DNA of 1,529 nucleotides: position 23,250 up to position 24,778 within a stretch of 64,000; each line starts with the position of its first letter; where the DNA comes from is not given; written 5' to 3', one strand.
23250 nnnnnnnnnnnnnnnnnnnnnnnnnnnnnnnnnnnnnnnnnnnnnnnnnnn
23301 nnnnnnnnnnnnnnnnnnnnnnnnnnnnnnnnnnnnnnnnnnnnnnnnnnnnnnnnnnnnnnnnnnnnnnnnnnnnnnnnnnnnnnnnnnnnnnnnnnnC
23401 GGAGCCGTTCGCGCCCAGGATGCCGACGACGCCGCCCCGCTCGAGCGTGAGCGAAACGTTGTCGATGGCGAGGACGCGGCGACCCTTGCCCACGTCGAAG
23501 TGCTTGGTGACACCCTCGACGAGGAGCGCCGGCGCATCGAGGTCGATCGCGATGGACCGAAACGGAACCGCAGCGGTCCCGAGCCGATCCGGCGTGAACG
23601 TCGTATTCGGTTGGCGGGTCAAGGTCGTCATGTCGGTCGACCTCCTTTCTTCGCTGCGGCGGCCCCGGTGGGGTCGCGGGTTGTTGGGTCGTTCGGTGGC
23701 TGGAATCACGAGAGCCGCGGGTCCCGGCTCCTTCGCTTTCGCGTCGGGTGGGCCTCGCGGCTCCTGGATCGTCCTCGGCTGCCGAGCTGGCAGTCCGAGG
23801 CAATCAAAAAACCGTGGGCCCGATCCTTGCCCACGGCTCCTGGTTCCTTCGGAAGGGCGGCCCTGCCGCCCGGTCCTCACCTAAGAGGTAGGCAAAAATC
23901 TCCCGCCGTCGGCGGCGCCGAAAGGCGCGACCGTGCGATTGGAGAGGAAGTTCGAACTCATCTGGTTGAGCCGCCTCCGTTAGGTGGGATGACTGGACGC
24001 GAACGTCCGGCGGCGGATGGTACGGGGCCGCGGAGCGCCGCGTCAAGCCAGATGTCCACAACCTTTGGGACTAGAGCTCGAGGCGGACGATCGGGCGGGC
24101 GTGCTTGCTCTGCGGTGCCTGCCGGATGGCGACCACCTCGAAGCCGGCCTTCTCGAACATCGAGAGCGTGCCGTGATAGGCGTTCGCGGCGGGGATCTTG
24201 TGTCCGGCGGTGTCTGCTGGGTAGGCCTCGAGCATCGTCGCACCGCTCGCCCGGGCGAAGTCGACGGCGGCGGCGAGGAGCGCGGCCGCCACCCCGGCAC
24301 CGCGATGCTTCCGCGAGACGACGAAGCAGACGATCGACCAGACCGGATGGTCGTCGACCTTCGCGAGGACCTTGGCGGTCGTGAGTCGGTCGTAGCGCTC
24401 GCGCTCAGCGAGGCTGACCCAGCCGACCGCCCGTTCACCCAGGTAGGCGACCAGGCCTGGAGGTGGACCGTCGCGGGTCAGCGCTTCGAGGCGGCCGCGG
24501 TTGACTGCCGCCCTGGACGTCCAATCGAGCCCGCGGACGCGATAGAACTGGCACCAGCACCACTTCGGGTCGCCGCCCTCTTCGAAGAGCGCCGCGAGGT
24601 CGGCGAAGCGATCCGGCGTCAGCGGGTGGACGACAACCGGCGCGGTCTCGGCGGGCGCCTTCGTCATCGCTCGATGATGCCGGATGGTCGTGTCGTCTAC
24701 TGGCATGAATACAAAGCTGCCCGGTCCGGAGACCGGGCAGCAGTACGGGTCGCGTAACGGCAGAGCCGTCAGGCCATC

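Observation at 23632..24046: Promoter, a structured RNA of about 205 nt and an intrinsic terminator in the 439-bp gap upstream of the ABC/GNAT/rsgA operon, with no match to any RNA family I know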

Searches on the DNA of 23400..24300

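Call 4: search_rna_families(source=window, start=23400, end=24300, threshold=evalue, max_evalue=10, show_alignments=3)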
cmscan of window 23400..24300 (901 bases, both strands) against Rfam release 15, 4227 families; matches with E-value up to 10: 9.
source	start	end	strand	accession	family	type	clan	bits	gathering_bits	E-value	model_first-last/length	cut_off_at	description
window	23793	23856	-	RF00957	mir-663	Gene; miRNA;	-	19.6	75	2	1-90/90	no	mir-663 microRNA precursor family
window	23891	23965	+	RF02813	PA5194_thermometer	Cis-reg; thermoregulator;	-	17.4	60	0.87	1-105/105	no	Pseudomonas PA5194 thermometer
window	23704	23771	-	RF03243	mir-2731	Gene; miRNA;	-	16.6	80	2.9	1-91/91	no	mir-2731 microRNA precursor family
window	23546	23579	+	RF01369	CRISPR-DR56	Gene; CRISPR;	-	16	35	5.7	1-37/37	no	CRISPR RNA direct repeat element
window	23833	23946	+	RF01084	TLS-PK3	Cis-reg;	-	15.9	80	1.1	1-129/129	no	Pseudoknot of tRNA-like structure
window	24039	24126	+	RF02038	SPRY4-IT1_1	Gene; lncRNA;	-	15.1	50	2.7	1-91/91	no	SPRY4-IT1 conserved region 1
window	23418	23467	+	RF01143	sR16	Gene; snRNA; snoRNA; CD-box;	-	14.5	70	6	1-53/53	no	Small nucleolar RNA sR16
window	23861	23943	-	RF00504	Glycine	Cis-reg; riboswitch;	CL00125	14.4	32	9.7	1-94/94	no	Glycine riboswitch aptamer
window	23848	23868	-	RF01716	PhotoRC-I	Cis-reg;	-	13.4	45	1.4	1-44/44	no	PhotoRC-I RNA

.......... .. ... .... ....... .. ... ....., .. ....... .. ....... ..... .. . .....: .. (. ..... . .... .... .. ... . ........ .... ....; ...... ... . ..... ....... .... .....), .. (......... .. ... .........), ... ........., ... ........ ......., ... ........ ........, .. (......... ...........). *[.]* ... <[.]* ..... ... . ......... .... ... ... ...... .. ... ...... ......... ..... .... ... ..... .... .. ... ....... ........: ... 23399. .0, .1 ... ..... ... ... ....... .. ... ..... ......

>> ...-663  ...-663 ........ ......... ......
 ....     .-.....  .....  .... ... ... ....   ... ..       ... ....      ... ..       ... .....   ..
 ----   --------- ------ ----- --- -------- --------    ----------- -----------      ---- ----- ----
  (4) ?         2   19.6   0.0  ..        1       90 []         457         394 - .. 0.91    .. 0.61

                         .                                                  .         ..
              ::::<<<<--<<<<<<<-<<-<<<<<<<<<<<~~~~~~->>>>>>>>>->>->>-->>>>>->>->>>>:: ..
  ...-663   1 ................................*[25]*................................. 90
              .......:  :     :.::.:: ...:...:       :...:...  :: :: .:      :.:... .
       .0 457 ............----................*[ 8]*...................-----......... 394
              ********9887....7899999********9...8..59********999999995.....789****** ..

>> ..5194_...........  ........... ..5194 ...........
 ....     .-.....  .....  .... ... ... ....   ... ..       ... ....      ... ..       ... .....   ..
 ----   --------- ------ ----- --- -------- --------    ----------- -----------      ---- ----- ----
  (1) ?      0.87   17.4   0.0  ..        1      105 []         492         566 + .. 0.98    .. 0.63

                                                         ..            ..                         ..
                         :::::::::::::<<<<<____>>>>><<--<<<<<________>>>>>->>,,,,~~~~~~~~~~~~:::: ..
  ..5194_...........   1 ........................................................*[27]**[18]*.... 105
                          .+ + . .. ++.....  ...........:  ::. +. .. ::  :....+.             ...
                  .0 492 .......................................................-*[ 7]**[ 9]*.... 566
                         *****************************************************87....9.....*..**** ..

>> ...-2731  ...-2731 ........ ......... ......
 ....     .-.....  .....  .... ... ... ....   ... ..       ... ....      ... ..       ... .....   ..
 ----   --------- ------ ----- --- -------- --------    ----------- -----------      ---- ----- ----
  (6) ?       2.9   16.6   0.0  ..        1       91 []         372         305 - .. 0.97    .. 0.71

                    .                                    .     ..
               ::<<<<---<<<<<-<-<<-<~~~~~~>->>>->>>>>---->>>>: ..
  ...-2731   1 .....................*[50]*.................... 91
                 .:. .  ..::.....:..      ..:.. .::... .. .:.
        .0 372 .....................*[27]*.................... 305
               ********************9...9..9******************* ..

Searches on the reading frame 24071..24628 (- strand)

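Call 9: search_protein_families(library=pfam, proteins=[window:24071-24628:-])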
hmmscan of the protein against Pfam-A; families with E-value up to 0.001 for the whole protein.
window:24071-24628:- (185 aa): 4 families
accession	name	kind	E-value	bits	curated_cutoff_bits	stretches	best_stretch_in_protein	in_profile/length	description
PF00583.31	Acetyltransf_1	-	5.1e-11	43.3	20.7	1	47-139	24-99/116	Acetyltransferase (GNAT) family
PF13508.13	Acetyltransf_7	-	6.9e-06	26.8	27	1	59-164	6-83/84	Acetyltransferase (GNAT) domain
PF14542.12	Acetyltransf_CG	-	8.2e-05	23.1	30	1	96-132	24-60/80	GCN5-related N-acetyl-transferase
PF13673.13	Acetyltransf_10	-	0.00066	20.1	23.6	0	88-129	52-84/128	Acetyltransferase (GNAT) domain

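Call 26: search_protein_families(library=ncbifam, proteins=[window:24071-24628:-], max_evalue=0.00001)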
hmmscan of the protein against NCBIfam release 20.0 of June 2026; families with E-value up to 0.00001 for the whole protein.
window:24071-24628:- (185 aa): 0 families
